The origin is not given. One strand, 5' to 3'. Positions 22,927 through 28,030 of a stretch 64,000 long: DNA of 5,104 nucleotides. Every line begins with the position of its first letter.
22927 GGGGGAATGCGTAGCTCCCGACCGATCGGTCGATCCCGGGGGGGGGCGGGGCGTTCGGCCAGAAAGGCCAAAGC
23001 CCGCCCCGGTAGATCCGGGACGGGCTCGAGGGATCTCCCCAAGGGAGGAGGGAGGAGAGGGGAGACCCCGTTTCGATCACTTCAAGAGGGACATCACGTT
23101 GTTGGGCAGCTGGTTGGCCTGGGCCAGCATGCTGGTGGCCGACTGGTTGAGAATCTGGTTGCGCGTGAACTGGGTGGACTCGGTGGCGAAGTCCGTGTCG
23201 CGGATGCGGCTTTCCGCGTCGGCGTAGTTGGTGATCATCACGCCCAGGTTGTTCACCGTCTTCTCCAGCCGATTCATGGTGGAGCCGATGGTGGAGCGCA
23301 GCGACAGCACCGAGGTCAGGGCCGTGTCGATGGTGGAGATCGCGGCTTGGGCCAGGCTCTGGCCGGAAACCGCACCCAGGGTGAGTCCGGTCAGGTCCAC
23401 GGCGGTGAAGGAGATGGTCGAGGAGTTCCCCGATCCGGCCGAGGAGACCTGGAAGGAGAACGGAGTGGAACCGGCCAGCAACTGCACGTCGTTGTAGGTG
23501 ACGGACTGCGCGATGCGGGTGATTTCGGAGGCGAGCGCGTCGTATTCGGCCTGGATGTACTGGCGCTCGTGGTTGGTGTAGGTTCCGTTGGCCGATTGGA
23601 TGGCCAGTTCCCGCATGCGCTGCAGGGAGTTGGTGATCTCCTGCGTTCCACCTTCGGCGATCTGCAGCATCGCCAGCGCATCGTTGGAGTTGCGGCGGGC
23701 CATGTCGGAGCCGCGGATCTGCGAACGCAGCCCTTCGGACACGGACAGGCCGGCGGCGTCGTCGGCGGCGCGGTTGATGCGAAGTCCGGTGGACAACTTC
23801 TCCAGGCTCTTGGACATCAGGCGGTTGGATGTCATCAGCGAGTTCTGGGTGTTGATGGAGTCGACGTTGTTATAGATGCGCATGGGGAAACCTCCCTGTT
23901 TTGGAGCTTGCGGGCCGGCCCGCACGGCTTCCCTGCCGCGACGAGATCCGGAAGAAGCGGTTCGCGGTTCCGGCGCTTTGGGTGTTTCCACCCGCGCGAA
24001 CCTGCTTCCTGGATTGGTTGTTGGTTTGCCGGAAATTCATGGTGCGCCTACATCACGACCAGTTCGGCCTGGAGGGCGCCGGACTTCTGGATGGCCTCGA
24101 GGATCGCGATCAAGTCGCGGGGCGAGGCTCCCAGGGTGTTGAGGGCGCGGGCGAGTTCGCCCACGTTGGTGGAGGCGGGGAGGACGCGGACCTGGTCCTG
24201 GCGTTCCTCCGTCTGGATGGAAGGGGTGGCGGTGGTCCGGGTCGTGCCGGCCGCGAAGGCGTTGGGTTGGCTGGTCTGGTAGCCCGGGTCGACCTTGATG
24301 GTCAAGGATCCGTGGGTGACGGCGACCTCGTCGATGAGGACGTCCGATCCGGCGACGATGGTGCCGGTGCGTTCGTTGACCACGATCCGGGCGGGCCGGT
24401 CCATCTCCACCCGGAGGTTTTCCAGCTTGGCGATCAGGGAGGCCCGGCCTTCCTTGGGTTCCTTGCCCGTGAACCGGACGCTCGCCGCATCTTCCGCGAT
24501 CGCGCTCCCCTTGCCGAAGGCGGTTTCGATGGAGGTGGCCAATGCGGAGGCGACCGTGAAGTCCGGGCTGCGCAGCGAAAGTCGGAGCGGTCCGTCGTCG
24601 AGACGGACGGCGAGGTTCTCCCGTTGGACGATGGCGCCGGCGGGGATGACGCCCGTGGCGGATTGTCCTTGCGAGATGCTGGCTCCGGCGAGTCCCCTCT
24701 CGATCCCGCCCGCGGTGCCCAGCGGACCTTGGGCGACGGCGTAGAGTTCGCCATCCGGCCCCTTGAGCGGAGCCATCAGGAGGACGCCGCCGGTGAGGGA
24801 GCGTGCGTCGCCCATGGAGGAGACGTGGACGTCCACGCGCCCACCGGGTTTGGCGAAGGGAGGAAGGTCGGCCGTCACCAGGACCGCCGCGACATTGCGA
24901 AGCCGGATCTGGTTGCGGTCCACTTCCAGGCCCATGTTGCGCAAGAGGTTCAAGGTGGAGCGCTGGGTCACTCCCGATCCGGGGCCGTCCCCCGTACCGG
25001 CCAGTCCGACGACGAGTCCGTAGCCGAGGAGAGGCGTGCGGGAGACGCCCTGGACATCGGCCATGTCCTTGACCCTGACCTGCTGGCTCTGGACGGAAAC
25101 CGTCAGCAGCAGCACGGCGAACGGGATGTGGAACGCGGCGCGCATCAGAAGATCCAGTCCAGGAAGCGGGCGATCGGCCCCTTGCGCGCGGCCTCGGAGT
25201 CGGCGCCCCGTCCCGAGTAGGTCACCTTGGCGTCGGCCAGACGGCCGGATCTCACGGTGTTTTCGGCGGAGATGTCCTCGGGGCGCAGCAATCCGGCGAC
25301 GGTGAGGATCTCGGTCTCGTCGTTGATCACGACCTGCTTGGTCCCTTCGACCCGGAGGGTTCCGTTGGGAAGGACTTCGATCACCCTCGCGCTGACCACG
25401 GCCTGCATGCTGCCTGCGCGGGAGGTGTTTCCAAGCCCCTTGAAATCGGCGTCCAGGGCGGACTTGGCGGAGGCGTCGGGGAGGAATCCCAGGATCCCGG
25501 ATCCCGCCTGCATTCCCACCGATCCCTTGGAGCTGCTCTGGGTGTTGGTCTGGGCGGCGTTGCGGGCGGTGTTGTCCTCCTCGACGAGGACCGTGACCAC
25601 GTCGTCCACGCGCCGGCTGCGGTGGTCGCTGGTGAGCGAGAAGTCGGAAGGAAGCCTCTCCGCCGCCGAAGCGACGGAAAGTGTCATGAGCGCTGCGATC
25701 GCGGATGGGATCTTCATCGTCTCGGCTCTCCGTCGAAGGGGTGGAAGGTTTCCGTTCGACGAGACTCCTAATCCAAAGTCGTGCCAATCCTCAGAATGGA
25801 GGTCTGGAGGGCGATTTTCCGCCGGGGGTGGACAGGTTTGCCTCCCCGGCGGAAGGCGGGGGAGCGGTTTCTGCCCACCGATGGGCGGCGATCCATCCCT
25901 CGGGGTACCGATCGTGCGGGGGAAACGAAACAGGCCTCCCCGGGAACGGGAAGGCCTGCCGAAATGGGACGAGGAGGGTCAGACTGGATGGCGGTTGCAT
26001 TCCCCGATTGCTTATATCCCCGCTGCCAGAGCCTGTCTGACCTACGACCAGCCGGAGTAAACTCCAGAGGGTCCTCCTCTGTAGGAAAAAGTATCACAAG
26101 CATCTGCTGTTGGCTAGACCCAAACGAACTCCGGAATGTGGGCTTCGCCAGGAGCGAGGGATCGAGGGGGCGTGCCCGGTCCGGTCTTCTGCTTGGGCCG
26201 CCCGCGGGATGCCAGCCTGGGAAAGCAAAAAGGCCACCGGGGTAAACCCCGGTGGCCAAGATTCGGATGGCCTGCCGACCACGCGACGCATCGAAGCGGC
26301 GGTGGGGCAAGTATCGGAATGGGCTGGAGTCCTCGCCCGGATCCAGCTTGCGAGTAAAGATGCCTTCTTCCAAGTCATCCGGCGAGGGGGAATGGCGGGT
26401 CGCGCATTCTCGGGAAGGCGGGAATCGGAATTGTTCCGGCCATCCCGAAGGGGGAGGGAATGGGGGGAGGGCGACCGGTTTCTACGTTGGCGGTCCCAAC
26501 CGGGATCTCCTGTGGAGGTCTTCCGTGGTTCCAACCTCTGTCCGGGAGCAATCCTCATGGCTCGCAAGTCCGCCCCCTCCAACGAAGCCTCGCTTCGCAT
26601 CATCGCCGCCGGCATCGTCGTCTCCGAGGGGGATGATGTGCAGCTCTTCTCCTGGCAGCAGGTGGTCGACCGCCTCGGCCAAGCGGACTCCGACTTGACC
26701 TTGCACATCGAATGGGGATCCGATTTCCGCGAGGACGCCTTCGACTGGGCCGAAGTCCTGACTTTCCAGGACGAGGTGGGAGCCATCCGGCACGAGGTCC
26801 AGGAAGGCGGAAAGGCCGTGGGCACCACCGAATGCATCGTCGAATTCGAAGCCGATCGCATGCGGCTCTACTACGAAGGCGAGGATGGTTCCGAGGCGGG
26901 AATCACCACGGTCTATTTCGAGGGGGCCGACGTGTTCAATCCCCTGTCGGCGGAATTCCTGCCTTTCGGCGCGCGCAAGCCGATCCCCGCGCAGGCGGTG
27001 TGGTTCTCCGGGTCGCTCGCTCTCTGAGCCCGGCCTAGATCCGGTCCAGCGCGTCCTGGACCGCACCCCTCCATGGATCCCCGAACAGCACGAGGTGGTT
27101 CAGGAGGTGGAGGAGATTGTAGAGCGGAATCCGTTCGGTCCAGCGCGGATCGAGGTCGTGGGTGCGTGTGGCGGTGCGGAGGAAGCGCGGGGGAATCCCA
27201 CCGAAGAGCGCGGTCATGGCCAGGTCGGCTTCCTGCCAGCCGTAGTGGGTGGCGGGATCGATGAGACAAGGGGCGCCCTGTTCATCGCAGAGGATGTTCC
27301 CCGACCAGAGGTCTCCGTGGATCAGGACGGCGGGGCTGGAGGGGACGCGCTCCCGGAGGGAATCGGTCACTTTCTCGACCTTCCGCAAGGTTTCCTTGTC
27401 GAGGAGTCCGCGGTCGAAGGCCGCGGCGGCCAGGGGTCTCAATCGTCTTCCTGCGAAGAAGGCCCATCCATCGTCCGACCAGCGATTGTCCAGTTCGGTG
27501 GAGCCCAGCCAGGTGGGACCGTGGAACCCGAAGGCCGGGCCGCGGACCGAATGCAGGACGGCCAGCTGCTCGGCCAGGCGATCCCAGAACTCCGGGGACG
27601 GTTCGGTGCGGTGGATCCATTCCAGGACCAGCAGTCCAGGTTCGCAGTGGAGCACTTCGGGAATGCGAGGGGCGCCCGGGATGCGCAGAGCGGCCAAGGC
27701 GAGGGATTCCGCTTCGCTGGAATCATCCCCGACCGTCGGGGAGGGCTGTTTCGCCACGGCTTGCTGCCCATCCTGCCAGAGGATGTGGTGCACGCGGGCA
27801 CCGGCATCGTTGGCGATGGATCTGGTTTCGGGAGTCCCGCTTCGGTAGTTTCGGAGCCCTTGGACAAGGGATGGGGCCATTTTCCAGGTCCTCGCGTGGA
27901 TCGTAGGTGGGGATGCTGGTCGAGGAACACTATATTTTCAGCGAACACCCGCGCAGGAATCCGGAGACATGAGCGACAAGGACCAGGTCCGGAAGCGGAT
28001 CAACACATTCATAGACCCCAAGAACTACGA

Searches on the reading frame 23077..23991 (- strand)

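Call 66: search_protein_families(library=pfam, proteins=[window:23077-23991:-], max_evalue=0.0001)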
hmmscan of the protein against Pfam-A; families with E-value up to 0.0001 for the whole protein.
window:23077-23991:- (304 aa): 2 families
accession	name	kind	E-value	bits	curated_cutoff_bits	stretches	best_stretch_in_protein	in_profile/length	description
PF00669.25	Flagellin_N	-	1.8e-38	132.2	26.6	1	39-175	1-137/139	Bacterial flagellin N-terminal helical region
PF00700.27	Flagellin_C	-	8.3e-27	93.8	23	1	219-303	2-86/86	Bacterial flagellin C-terminal helical region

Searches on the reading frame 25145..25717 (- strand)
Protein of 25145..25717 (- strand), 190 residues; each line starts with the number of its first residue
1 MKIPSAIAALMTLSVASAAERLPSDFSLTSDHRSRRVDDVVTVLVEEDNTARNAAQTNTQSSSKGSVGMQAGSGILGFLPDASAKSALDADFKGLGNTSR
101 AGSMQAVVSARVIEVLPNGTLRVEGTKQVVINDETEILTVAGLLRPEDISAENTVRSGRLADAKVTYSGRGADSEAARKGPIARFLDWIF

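Call 66: search_protein_families(library=pfam, proteins=[window:25145-25717:-], max_evalue=0.0001)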
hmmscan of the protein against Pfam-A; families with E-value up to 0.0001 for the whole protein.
window:25145-25717:- (190 aa): 1 family
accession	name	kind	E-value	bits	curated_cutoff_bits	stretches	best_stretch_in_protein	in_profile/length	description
PF02107.21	FlgH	-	2.3e-45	154.7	27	1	27-189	16-170/172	Flagellar L-ring protein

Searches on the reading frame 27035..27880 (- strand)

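Call 66: search_protein_families(library=pfam, proteins=[window:27035-27880:-], max_evalue=0.0001)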
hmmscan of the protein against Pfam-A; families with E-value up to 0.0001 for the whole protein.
window:27035-27880:- (281 aa): 2 families
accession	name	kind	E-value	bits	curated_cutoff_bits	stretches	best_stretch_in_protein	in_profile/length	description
PF03881.20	Fructosamin_kin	-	2.3e-47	162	22.4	1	56-280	57-284/288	Fructosamine kinase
PF01636.29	APH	-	7e-16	59.2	23.2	1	20-236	3-224/239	Phosphotransferase enzyme family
